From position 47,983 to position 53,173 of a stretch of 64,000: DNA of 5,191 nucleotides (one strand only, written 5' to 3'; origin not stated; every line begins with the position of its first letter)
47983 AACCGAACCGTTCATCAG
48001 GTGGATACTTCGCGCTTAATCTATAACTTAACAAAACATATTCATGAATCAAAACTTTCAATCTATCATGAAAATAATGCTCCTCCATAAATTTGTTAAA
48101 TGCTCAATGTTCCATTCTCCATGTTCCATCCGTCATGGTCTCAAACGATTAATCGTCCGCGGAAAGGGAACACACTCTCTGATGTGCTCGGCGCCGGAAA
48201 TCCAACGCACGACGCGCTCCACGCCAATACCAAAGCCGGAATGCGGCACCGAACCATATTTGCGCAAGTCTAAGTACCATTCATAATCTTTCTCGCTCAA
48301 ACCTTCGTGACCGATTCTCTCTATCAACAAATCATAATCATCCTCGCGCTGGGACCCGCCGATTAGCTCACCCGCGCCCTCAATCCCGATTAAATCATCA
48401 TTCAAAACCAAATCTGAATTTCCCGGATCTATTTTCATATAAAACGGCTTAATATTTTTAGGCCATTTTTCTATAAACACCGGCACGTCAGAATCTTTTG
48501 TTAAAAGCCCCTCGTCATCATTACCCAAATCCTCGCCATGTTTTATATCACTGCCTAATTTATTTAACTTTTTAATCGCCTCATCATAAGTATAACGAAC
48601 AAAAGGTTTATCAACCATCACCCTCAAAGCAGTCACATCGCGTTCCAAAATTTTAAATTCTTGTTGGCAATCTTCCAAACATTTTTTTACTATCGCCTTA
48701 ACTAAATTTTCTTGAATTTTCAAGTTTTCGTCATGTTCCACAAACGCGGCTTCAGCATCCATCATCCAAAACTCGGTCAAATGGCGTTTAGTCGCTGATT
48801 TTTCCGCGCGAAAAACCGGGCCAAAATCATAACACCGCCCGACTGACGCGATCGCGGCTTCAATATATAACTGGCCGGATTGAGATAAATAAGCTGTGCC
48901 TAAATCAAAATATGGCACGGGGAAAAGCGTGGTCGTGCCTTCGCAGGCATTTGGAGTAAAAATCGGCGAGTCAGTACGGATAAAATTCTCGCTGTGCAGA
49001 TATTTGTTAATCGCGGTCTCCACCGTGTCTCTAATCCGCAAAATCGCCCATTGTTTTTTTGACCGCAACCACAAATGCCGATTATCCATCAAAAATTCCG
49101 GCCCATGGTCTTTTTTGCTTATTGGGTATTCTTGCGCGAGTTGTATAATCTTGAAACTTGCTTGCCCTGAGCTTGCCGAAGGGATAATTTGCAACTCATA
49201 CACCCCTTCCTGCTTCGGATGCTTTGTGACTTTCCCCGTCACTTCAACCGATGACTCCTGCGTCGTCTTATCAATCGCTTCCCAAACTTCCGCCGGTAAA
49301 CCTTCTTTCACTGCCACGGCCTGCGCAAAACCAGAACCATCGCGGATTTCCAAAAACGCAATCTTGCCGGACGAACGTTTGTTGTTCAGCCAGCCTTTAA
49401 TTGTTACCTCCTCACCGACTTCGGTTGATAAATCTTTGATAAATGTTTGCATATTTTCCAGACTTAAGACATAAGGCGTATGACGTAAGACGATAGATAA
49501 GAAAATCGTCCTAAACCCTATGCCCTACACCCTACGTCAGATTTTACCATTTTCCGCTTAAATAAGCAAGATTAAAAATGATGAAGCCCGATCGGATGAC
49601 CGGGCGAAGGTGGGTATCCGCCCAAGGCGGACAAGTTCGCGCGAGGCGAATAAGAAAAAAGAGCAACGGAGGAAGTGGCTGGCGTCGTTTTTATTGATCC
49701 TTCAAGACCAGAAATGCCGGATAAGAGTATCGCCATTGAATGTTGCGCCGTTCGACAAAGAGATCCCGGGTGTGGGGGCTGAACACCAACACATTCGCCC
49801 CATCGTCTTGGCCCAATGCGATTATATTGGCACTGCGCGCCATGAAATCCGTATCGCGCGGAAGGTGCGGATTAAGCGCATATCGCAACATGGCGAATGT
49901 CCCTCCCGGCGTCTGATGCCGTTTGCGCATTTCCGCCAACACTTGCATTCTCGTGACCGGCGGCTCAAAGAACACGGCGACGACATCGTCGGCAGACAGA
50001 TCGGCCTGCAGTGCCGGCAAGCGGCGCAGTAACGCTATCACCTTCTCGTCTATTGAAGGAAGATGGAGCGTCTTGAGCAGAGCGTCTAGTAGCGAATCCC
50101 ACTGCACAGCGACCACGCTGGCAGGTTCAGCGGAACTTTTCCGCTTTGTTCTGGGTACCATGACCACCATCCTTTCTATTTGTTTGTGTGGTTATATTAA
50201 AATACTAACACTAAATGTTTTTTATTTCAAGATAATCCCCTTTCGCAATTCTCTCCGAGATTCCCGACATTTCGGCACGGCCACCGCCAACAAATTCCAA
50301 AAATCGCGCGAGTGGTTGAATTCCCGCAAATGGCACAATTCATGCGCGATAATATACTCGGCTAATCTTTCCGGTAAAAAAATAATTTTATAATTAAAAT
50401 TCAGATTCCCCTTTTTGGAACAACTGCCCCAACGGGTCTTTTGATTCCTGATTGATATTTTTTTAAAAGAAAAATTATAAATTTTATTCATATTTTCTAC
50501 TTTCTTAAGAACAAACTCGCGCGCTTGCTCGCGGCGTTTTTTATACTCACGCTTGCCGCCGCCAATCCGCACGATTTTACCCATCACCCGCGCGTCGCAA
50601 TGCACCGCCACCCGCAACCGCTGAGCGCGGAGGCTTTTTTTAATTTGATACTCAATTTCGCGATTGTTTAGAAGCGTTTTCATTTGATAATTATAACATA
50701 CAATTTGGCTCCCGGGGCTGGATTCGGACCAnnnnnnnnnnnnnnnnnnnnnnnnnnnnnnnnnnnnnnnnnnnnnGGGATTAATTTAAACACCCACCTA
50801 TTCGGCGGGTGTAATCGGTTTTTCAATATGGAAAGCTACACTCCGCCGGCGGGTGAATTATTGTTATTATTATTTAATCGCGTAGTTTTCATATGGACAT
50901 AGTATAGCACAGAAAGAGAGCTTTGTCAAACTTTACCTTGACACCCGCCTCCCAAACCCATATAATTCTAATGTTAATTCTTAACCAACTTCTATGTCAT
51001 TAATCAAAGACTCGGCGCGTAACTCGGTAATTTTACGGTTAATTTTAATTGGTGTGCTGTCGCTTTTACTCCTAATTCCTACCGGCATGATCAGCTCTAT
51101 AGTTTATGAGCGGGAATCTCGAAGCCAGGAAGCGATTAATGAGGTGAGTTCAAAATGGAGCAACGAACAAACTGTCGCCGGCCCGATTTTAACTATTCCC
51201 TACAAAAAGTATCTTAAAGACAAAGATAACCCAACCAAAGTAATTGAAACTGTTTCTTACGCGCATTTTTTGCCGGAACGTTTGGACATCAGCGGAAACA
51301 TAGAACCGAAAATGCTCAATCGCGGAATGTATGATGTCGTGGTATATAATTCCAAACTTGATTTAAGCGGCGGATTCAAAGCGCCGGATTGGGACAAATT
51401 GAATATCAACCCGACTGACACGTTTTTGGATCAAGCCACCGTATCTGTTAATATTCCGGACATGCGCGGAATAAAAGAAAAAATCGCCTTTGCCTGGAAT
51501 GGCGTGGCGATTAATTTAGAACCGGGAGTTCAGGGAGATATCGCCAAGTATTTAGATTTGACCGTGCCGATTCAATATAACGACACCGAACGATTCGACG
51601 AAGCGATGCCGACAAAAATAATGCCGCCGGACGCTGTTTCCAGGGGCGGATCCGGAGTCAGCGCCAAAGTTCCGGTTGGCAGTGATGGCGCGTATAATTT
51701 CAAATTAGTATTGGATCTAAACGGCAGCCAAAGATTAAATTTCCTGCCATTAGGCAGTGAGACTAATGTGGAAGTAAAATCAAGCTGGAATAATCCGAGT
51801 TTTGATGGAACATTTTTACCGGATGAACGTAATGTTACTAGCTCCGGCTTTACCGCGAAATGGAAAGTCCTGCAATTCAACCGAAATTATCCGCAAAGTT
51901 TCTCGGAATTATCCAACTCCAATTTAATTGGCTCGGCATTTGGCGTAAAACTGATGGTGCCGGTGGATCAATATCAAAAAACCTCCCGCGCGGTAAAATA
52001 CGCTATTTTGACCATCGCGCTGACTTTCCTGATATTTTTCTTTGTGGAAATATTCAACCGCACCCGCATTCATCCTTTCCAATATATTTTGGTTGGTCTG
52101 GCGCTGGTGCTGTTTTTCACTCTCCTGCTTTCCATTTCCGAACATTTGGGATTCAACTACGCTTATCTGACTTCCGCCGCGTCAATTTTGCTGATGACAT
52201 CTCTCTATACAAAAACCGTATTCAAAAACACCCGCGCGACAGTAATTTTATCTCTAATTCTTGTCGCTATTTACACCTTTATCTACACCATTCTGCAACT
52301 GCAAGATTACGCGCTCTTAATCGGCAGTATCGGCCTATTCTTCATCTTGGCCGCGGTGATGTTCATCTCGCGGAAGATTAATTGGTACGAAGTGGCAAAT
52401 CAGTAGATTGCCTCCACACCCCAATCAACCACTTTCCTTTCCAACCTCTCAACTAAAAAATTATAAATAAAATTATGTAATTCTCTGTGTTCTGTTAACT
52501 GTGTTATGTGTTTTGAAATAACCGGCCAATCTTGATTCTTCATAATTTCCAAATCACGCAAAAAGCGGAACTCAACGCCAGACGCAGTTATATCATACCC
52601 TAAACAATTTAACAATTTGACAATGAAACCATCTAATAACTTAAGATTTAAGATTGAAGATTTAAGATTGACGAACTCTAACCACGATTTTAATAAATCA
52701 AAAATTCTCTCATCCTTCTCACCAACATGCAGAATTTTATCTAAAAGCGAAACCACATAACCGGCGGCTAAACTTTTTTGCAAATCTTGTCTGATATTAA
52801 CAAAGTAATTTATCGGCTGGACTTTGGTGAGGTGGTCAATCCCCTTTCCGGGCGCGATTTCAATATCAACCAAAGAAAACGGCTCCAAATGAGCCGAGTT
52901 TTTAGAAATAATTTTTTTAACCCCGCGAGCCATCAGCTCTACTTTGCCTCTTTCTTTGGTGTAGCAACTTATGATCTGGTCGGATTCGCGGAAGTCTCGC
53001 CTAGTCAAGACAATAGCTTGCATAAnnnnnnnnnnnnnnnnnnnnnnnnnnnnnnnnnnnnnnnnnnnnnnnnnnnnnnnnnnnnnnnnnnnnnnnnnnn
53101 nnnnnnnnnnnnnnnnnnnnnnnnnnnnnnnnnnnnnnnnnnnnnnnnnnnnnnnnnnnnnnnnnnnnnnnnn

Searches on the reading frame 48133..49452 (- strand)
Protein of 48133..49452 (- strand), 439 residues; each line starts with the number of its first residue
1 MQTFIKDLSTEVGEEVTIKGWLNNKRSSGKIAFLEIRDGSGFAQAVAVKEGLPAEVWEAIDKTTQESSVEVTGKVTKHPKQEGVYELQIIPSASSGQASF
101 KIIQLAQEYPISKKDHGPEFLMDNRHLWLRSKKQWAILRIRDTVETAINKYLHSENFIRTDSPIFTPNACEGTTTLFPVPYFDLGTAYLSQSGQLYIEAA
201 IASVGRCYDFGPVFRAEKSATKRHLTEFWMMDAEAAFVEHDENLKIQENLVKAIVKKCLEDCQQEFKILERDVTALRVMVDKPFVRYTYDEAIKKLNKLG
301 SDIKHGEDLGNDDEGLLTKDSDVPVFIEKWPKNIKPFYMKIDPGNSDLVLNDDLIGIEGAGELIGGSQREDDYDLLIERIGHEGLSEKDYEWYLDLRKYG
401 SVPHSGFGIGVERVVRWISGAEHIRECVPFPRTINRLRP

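Call 48: search_protein_families(library=pfam, proteins=[window:48133-49452:-], max_evalue=0.00001)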
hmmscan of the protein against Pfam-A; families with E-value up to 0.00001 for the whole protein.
window:48133-49452:- (439 aa): 2 families
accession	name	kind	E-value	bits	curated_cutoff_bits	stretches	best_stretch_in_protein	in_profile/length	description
PF00152.25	tRNA-synt_2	-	5.3e-70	236.3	25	1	119-433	3-307/308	tRNA synthetases class II (D, K and N)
PF01336.31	tRNA_anti-codon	-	7.6e-15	55.1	27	1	16-90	1-68/75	OB-fold nucleic acid binding domain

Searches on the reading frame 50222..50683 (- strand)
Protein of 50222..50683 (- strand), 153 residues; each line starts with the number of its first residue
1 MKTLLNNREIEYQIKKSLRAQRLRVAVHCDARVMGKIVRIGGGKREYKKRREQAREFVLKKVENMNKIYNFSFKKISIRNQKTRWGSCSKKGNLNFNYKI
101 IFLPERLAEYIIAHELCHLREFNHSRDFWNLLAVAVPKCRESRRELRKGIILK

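Call 89: search_protein_families(library=pfam, proteins=[window:50222-50683:-], max_evalue=0.0001)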
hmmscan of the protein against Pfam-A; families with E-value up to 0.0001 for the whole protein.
window:50222-50683:- (153 aa): 1 family
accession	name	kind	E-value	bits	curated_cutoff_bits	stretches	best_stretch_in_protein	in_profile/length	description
PF01863.23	YgjP-like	-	7.1e-36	124.6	26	1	51-148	109-206/207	YgjP-like, metallopeptidase domain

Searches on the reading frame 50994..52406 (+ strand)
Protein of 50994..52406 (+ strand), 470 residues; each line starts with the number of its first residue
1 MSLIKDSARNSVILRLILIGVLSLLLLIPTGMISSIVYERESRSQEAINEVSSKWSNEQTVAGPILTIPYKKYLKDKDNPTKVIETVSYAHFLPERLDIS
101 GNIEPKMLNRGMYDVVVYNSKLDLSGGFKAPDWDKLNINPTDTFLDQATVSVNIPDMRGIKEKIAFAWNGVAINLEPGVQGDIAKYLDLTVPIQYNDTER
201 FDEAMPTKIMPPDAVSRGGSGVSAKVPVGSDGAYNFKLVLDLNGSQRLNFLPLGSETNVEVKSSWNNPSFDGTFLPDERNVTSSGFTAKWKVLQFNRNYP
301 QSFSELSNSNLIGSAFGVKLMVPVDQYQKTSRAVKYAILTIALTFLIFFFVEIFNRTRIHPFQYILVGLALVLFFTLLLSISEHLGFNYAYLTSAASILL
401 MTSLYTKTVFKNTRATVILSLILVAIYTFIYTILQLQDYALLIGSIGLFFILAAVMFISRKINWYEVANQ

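Call 48: search_protein_families(library=pfam, proteins=[window:50994-52406:+], max_evalue=0.00001)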
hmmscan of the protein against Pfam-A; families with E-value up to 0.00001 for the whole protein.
window:50994-52406:+ (470 aa): 1 family
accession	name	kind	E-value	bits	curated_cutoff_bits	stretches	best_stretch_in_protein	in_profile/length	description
PF06123.17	CreD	-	1.4e-154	515.5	23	1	12-465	2-428/428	Inner membrane protein CreD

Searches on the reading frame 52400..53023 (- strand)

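Call 89: search_protein_families(library=pfam, proteins=[window:52400-53023:-], max_evalue=0.0001)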
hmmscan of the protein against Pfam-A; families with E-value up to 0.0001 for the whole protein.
window:52400-53023:- (207 aa): 2 families
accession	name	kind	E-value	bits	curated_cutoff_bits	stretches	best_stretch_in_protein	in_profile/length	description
PF11967.14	RecO_N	-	8.5e-20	71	27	1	2-74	7-80/80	Recombination protein O N terminal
PF02565.21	RecO_C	-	2.8e-08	34.1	22.1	1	78-144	1-65/157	Recombination protein O C terminal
